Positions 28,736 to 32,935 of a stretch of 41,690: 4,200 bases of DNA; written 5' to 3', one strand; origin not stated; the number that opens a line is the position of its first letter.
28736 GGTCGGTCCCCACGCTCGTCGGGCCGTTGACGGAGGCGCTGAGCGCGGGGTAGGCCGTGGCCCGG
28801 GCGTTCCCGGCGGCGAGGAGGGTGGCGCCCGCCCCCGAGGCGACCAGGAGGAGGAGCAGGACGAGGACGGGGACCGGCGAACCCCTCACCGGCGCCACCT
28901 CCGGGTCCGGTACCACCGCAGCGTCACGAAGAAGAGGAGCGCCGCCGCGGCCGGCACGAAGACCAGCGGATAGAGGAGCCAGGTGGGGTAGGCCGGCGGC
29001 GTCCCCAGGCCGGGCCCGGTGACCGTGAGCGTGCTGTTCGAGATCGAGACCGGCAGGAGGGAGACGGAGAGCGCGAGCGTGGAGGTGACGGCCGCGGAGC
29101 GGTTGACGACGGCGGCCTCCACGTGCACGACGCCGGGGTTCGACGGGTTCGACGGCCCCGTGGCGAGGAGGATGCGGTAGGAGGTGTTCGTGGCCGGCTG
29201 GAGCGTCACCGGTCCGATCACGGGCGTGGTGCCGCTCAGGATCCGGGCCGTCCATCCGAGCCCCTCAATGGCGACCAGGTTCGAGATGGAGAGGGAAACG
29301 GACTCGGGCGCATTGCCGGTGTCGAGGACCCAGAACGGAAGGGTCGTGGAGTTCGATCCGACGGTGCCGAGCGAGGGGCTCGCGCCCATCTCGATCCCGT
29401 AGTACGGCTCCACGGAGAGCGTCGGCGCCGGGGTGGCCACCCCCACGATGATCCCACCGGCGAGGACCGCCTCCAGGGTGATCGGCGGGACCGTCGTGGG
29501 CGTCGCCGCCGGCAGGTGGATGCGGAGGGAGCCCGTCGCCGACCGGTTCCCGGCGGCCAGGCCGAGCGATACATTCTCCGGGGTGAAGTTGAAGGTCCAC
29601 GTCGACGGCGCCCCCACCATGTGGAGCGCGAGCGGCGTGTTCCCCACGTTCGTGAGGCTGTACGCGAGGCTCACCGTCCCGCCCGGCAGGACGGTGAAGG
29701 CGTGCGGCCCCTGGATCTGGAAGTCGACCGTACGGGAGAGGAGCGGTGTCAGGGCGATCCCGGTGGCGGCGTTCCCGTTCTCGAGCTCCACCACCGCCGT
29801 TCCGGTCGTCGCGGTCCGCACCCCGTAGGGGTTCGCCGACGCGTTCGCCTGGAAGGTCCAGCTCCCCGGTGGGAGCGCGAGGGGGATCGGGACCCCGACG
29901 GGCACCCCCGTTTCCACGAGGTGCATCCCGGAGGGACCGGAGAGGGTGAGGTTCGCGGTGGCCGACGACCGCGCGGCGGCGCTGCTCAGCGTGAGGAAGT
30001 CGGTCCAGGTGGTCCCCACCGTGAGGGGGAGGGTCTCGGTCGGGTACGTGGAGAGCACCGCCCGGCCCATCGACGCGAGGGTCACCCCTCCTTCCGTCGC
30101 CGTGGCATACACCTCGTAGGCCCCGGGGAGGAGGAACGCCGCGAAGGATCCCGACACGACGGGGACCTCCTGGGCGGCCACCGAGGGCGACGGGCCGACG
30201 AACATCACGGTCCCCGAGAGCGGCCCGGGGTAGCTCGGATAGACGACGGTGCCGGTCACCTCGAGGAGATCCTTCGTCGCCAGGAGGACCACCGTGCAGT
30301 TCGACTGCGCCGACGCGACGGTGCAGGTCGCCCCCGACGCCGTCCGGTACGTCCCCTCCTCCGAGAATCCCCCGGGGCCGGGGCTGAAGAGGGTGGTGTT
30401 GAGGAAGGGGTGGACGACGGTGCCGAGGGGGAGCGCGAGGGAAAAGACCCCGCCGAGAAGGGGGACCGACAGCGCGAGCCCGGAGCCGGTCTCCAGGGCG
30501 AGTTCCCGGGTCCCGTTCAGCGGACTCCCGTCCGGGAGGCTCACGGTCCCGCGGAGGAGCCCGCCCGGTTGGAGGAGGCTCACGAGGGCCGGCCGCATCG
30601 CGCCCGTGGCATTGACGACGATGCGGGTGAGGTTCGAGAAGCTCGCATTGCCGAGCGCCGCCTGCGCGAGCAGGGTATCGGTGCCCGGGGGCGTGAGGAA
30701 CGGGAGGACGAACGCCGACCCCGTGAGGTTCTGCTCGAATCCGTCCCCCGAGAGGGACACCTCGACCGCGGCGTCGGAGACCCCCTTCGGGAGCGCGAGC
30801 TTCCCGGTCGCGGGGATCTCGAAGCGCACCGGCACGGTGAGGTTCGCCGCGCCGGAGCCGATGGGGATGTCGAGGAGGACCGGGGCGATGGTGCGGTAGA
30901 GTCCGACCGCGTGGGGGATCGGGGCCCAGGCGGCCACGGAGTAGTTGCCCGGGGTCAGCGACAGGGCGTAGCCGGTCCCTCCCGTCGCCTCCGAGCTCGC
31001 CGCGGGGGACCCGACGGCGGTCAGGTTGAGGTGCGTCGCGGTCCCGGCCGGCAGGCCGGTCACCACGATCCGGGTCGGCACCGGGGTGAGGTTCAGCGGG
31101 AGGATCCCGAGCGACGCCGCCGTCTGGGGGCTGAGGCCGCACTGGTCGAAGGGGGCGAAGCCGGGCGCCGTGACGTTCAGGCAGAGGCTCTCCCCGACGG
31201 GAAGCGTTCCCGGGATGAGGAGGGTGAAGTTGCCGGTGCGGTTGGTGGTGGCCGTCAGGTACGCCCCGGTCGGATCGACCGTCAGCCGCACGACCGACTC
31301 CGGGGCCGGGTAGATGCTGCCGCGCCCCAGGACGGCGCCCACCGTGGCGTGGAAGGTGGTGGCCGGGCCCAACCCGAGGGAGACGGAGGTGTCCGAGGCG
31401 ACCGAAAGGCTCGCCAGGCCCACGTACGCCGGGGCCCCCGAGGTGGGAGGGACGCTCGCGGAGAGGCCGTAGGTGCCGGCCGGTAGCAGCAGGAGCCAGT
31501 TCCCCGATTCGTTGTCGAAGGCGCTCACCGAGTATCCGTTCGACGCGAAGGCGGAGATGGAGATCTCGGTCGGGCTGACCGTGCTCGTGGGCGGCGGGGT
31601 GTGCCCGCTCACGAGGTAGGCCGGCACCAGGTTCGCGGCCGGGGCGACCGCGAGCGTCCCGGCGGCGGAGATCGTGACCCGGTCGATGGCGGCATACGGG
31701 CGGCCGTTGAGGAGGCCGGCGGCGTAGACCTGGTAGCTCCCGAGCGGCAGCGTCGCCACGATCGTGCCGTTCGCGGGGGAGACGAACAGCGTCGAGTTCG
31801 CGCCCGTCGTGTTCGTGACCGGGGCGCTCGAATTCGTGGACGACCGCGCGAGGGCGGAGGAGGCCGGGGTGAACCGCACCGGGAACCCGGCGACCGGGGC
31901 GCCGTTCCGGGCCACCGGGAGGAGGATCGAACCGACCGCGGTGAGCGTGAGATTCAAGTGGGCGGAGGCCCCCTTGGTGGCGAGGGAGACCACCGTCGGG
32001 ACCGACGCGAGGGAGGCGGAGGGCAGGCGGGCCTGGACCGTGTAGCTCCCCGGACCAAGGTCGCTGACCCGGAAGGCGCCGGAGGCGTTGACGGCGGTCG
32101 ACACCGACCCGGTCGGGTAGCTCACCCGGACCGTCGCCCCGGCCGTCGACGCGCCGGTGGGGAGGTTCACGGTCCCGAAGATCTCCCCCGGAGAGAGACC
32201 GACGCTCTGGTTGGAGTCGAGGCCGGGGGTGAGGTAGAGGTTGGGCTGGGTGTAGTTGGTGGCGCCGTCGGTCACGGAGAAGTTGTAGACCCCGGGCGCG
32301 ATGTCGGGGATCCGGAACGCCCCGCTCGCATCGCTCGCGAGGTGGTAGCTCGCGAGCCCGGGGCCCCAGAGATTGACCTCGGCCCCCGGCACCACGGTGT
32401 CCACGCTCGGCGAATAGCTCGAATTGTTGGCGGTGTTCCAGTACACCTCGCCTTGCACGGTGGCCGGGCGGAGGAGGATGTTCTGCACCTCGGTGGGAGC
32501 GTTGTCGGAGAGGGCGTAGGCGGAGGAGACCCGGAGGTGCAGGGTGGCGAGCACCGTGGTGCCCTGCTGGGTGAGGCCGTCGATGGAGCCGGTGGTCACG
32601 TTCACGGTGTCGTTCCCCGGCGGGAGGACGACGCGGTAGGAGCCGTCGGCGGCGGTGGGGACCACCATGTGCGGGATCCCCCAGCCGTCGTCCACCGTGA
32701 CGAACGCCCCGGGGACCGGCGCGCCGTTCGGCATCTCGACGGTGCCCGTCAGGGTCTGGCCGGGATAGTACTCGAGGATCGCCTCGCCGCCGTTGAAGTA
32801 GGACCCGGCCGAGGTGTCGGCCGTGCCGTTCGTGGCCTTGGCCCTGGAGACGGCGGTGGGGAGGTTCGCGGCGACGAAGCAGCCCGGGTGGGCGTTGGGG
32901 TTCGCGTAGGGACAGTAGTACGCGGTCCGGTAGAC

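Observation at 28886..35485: Giant AglB: a full-length STT3 oligosaccharyltransferase fused to about 1,290 aa of sequon-rich beta-sandwich repeats with a second membrane anchor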

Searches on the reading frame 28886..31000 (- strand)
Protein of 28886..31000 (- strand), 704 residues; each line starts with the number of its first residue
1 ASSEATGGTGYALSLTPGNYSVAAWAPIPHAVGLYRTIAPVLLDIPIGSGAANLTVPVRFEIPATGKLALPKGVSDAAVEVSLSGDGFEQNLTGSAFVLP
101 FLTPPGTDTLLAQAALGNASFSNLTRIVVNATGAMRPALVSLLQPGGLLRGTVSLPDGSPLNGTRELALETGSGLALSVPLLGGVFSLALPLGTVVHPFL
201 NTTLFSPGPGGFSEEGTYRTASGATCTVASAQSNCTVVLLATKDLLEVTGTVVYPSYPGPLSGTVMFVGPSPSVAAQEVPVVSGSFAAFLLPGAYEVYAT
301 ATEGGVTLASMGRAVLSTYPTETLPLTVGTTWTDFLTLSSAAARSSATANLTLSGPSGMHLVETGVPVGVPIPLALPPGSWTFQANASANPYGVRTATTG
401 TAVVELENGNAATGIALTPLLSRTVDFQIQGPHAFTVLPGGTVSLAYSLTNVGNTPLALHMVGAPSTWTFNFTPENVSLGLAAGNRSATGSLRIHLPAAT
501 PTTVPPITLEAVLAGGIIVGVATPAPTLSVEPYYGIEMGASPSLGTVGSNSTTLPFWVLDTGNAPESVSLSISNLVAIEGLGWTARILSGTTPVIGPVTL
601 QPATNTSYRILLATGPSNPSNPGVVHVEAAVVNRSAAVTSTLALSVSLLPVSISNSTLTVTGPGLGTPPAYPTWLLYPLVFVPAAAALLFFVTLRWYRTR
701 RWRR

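Call 15: search_protein_families(library=ncbifam, proteins=[window:28886-31000:-], max_evalue=1)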
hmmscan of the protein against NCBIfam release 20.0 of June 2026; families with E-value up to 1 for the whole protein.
window:28886-31000:- (704 aa): 1 family
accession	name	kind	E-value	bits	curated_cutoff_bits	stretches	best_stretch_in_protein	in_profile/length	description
NF041740.1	choice_anch_T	equivalog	0.13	11.3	70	0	481-585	88-196/259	choice-of-anchor T family protein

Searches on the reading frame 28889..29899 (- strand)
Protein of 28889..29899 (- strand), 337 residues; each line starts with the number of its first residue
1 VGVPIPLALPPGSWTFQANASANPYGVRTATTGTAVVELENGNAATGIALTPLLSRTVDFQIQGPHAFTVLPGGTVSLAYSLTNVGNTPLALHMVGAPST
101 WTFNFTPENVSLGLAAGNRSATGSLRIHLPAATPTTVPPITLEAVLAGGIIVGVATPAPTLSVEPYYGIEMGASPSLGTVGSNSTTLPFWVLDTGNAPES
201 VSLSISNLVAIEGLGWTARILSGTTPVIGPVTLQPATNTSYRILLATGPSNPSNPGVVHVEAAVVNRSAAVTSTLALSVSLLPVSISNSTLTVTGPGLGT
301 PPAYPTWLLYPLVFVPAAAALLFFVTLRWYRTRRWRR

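Call 91: search_protein_families(library=pfam, proteins=[window:28889-29899:-], max_evalue=1)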
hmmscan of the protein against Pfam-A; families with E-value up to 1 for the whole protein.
window:28889-29899:- (337 aa): 0 families

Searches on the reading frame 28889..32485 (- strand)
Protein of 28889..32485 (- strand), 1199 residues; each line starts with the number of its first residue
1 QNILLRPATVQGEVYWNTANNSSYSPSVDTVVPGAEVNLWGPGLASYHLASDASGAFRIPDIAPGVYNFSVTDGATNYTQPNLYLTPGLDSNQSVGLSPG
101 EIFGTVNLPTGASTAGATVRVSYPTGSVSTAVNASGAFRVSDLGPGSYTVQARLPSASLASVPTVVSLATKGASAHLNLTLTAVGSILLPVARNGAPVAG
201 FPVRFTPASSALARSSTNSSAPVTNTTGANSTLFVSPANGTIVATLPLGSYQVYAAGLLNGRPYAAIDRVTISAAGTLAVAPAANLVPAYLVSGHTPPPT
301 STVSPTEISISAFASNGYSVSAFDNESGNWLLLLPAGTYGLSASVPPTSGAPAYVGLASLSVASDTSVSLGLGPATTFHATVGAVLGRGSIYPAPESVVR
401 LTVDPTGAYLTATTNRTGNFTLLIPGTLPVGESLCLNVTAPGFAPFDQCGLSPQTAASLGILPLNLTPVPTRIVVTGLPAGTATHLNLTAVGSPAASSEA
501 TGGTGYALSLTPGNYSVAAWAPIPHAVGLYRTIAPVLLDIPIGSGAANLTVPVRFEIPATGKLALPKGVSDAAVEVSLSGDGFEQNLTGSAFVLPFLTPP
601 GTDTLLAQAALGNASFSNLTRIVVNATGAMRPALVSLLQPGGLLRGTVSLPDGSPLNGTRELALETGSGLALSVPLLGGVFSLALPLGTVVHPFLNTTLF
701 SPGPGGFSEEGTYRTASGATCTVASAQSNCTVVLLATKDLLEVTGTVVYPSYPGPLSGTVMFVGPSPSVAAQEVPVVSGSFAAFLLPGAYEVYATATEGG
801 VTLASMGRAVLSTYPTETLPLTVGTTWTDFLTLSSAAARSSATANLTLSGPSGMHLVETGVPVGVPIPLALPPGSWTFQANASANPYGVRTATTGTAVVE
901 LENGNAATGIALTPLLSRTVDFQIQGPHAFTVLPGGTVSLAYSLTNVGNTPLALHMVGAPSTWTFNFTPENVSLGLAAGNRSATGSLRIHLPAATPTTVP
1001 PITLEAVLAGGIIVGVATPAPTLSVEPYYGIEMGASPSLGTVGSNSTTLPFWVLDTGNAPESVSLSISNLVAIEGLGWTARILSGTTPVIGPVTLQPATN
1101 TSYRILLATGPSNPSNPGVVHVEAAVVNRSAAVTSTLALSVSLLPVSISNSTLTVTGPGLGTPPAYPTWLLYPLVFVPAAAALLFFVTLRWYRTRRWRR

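Call 24: find_related_loci(query=A1, collection=genome_contigs, flank=10000)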
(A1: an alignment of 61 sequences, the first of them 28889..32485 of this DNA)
Query A1 (1199 aa) in genome_contigs; peptide patterns used: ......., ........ (x = any residue, [..] = any of these).
600 stretches matched a pattern (row limit reached: there are more); 135 encode a relative of the query (tblastn E <= 1e-3); the best 80 are kept; 80 distinct loci.
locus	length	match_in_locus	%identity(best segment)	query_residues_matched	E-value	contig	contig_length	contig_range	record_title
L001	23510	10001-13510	44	1-1170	0e+0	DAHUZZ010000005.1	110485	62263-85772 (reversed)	MAG TPA_asm: Thermoplasmata archaeon isolate clean1690 NODE_5_length_110485_cov_10.748614, whole genome shotgun sequence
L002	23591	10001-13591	39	3-1181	0e+0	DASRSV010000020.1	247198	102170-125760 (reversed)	MAG TPA_asm: Thermoplasmata archaeon isolate SMAG_U6321 k141_642692, whole genome shotgun sequence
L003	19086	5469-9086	37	3-1199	0e+0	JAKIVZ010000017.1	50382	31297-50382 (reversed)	MAG: Candidatus Lutacidiplasma silvani isolate AcS3-62 NODE_717_length_50382_cov_12.548354, whole genome shotgun sequenc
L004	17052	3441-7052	36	3-1184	0e+0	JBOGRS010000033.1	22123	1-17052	MAG: Thermoplasmata archaeon isolate SE1505_metabat2.bin.34 NODE_228_length_22123_cov_2.154983, whole genome shotgun seq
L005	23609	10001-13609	37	3-1184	0e+0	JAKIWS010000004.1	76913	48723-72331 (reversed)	MAG: Thermoplasmata archaeon isolate SubAcS15-120 SubAcS15-120_4, whole genome shotgun sequence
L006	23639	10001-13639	39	3-1199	0e+0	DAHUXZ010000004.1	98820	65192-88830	MAG TPA_asm: Thermoplasmata archaeon isolate clean1967 NODE_4_length_98820_cov_6.269133, whole genome shotgun sequence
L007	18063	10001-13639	36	3-1188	0e+0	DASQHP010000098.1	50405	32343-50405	MAG TPA_asm: Thermoplasmata archaeon isolate SMAG_U11836 k141_426674, whole genome shotgun sequence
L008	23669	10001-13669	36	3-1199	0e+0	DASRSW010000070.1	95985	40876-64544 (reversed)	MAG TPA_asm: Thermoplasmata archaeon isolate SMAG_U6346 k141_722548, whole genome shotgun sequence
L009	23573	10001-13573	37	3-1184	2e-180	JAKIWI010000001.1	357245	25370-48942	MAG: Thermoplasmata archaeon isolate AcS5-58 NODE_14_length_357245_cov_27.718469, whole genome shotgun sequence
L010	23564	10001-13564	35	1-1184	2e-172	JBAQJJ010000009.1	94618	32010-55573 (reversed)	MAG: Thermoplasmata archaeon isolate MFD06594_ilm_asm_bin23 k127_226383, whole genome shotgun sequence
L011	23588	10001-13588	35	1-1199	2e-169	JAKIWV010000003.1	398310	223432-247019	MAG: Thermoplasmata archaeon isolate SubAcS15-31 SubAcS15-31_3, whole genome shotgun sequence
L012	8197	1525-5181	35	1-1199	6e-169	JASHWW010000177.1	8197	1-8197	MAG: Thermoplasmata archaeon isolate JOPF241 JOPF_NEAR_contig_1336902, whole genome shotgun sequence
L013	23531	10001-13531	36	3-1181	3e-160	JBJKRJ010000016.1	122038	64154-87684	MAG: Thermoplasmata archaeon isolate Bin_56 S1Ck127_822955_flag_0_multi_19.9969_len_122038, whole genome shotgun sequenc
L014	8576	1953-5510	36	1-1181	5e-160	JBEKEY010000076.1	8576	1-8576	MAG: Thermoplasmata archaeon isolate SPRUCE 217 SPRUCE_217_76, whole genome shotgun sequence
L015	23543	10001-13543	34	1-1187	2e-159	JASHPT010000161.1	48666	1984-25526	MAG: Thermoplasmata archaeon isolate JOPF056 JOPF_N071_contig_84796, whole genome shotgun sequence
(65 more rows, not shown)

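Call 43: predict_structure(alignment_id=A1)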
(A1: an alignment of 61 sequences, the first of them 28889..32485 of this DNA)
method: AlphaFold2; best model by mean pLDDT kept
length: 1199 residues; sequences in the alignment: 61
mean_pLDDT: 86.0   pTM: 0.52
mean pLDDT of the five models: 86.0, 84.0, 83.4, 83.3, 78.8
residues with pLDDT >= 90: 589; 70-90: 516; 50-70: 51; < 50: 43
segments of 3 or more residues with pLDDT < 50: 1-3, 212-228, 1147-1164, 1196-1199
pLDDT, mean of each block of 10 residues (from residue 1): 65 84 75 90 90 85 91 85 85 85 91 89 83 91 86 85 85 88 87 78 83 44 43 79 85 92 92 72 92 92 87 89 89 95 85 91 94 92 88 89 92 86 91 94 93 92 93 91 93 90 92 93 85 88 85 92 94 92 88 92 94 92 92 92 94 82 92 88 94 91 71 92 94 92 90 87 84 92 90 87 88 74 91 88 91 84 93 92 87 91 89 90 91 90 93 92 91 90 95 82 88 86 89 84 84 89 92 89 91 85 91 79 84 87 60 40 46 65 77 49
secondary structure, 60 per line:
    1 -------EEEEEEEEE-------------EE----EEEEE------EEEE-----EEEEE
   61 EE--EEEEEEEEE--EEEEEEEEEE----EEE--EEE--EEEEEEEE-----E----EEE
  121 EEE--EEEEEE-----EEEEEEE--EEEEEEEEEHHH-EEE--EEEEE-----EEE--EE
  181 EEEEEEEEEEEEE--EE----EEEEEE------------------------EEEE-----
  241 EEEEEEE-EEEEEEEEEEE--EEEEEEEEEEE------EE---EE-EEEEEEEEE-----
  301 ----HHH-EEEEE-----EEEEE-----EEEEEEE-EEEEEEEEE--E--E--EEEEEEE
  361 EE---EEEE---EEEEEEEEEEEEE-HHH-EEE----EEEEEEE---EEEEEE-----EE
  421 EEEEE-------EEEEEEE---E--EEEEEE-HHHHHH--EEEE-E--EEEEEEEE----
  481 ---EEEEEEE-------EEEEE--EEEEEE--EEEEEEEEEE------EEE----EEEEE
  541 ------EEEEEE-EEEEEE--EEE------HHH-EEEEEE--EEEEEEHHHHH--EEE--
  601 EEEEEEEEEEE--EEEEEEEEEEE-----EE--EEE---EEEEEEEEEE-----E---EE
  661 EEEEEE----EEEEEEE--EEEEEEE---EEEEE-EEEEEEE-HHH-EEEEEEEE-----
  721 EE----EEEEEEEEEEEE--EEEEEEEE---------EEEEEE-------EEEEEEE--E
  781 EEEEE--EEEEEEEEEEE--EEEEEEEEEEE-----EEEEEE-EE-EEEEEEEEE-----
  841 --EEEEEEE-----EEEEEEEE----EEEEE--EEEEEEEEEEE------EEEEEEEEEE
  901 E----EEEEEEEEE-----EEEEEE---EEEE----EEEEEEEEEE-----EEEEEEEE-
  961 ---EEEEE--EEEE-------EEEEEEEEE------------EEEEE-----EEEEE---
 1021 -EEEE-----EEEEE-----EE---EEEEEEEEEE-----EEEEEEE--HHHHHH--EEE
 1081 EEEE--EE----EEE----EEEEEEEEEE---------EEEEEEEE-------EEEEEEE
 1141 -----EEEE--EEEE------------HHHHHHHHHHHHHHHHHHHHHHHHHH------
elements in order (helices of 4 or more, strands of 3 or more residues): E8-16 E36-40 E47-50 E56-62 E65-73 E76-85 E90-92 E95-97 E100-107 E118-123 E126-131 E137-143 E146-154 E159-161 E164-168 E174-176 E179-193 E202-207 E232-235 E241-247 E249-259 E262-272 E287-295 E309-313 E319-323 E329-335 E337-345 E354-362 E366-369 E373-385 E391-393 E398-404 E408-413 E419-425 E433-439 E446-451 H453-458 E461-464 E469-476 E484-490 E498-502 E505-510 E513-522 E529-531 E536-540 E547-552 E554-559 E562-564 E575-580 E583-588 H589-593 E596-598 E601-611 E614-624 E634-636 E640-649 E659-666 E671-677 E680-686 E690-694 E696-702 E708-715 E727-738 E741-748 E758-763 E771-777 E780-785 E788-798 E801-811 E817-822 E827-835 E843-849 E855-862 E867-871 E874-884 E891-901 E906-914 E920-925 E929-932 E937-946 E952-959 E964-968 E971-974 E982-990 E1003-1007 E1013-1017 E1022-1025 E1031-1035 E1046-1055 E1061-1067 H1070-1075 E1078-1084 E1093-1095 E1100-1109 E1119-1126 E1134-1140 E1146-1149 E1152-1155 H1168-1193
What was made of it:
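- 29021..31864 (-): Beta-sandwich domains D4-D13, aa 1208-2155.
- It includes a low-confidence S/T/N-rich loop at aa 1212-1228.
- It holds invariant Cys pairs at 1435/1449 and 1721/1730.
- Most of the sequons lie here.
- The last two domains carry CARDB-like 'NxGN' strands. AF2 model with pLDDT 86, all-beta (call 43).
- Checked: They are about 13 divergent beta-sandwich domains (call 43).
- The AF2 model is all-beta with pLDDT 86, and the only helix is aa 2168-2193 (call 43). A low-confidence S/T/N-rich loop at aa 1212-1228 could be an exposed hinge (call 43).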

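Call 45: fold_search(model_id=the predicted structure, library=pdb)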
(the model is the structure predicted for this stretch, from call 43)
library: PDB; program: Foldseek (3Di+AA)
matches with E <= 10: 1766; with E <= 0.001: 164
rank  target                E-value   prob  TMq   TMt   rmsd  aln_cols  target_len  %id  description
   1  9ijj_4G               5.8e-13  1.00  0.09  0.04  115.1      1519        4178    8  In situ structure of the central apparatus in mouse sperm axoneme. (released 2025-06-04)
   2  9ijj_4I               4.1e-12  1.00  0.11  0.05  120.5      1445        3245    9  In situ structure of the central apparatus in mouse sperm axoneme. (released 2025-06-04)
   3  8ayh_B                1.4e-11  1.00  0.09  0.11  33.6      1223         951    9  Structure of Complement C5 in Complex with small molecule inhibitor and CVF (released 2022-12-21)
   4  9ijj_h                1.6e-11  1.00  0.08  0.07  47.7      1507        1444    8  In situ structure of the central apparatus in mouse sperm axoneme. (released 2025-06-04)
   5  8b0g_A                1.4e-10  1.00  0.10  0.10  35.0      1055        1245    7  2C9, C5b9-CD59 structure (released 2023-02-22)
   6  7q60                  1.9e-10  1.00  0.10  0.10  34.4      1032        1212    9  Structure of TEV cleaved A2ML1 (A2ML1-TE) (released 2022-04-20)
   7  7q61_A                2.3e-10  1.00  0.10  0.10  33.7      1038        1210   10  Structure of TEV conjugated A2ML1 (A2ML1-TC) (released 2022-04-20)
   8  7som_D                3.7e-10  0.98  0.07  0.06  55.5      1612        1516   10  Ciliary C2 central pair apparatus isolated from Chlamydomonas reinhardtii (released 2022-04-13)
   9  7o7q_A                4.2e-10  1.00  0.09  0.09  33.0      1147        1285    8  (h-alpha2M)4 trypsin-activated state (released 2022-04-13)
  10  7q62_A                5.5e-10  1.00  0.10  0.09  33.7      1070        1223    9  Structure of TEV cleaved A2ML1 dimer (A2ML1-TT dimer) (released 2022-04-20)
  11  7voo_A                6.6e-10  1.00  0.10  0.09  32.6       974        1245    9  Induced alpha-2-macroglobulin monomer (released 2022-10-19)
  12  6tav_C                7.2e-10  1.00  0.10  0.09  34.0      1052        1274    9  Crystal structure of endopeptidase-induced alpha2-macroglobulin (released 2021-05-12)
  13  7o7n_A                1.0e-09  1.00  0.10  0.09  42.1      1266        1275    9  (h-alpha2M)4 semiactivated I state (released 2022-04-13)
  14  7sqc_O0               1.1e-09  1.00  0.09  0.10  60.2      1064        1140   10  Ciliary C1 central pair apparatus isolated from Chlamydomonas reinhardtii (released 2022-04-13)
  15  9ijj_O                1.8e-09  1.00  0.10  0.10  117.6      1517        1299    8  In situ structure of the central apparatus in mouse sperm axoneme. (released 2025-06-04)
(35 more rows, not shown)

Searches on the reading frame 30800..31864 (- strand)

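Call 91: search_protein_families(library=pfam, proteins=[window:30800-31864:-], max_evalue=1)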
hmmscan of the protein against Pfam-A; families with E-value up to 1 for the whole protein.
window:30800-31864:- (355 aa): 1 family
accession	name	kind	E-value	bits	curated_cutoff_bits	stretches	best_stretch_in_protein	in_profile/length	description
PF13620.12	CarboxypepD_reg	-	3e-06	27.9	32.3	1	186-241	13-64/82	Carboxypeptidase regulatory-like domain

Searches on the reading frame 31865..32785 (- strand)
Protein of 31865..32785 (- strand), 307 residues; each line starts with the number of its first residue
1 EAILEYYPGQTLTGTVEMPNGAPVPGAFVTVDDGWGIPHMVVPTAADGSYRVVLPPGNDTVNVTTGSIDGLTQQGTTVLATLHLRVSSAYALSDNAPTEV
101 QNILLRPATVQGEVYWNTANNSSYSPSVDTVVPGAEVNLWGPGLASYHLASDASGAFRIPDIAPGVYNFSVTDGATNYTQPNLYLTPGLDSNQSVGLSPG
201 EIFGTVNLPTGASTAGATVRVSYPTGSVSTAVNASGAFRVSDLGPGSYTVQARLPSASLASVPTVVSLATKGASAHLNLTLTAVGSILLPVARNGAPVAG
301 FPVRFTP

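Call 91: search_protein_families(library=pfam, proteins=[window:31865-32785:-], max_evalue=1)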
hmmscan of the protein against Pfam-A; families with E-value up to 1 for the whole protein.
window:31865-32785:- (307 aa): 10 families
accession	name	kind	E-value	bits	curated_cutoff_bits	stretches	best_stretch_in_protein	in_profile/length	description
PF13620.12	CarboxypepD_reg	-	1.6e-26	92.9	32.3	3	11-80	1-71/82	Carboxypeptidase regulatory-like domain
PF17210.9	SdrD_B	-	2.2e-07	31.5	29.7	2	215-261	25-73/112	SdrD B-like domain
PF13715.12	CarbopepD_reg_2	-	2.9e-06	27.6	32.2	1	204-254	3-52/88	CarboxypepD_reg-like domain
PF14686.12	fn3_3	-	1.2e-05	25.4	24.4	1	146-170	26-50/75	Polysaccharide lyase family 4, domain II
PF07210.18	DUF1416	-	2.3e-05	24.6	23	1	11-64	21-73/97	Protein of unknown function (DUF1416)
PF09430.16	EMC7_beta-sandw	-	3.9e-05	24.3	26.6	1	215-267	8-60/122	ER membrane protein complex subunit 7, beta-sandwich domain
PF17936.7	Big_6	-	0.00015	22.4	27.6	2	210-241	18-51/83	Bacterial Ig domain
PF17802.7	SpaA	-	0.0052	17.3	23.1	0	215-251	17-57/91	Prealbumin-like fold domain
PF19119.5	DUF5803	-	0.073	13.1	25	1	39-68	91-120/196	Family of unknown function (DUF5803)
PF02369.22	Big_1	-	0.14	12.7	34.9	0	11-77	20-89/93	Bacterial Ig-like domain (group 1)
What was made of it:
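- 31865..32785 (-): Beta-sandwich domains D1-D3, aa 901-1207, CarboxypepD_reg/transthyretin-like. D1 is as conserved as the catalytic core. Pfam CarboxypepD_reg, E 1.6e-26, 3 stretches (call 91).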
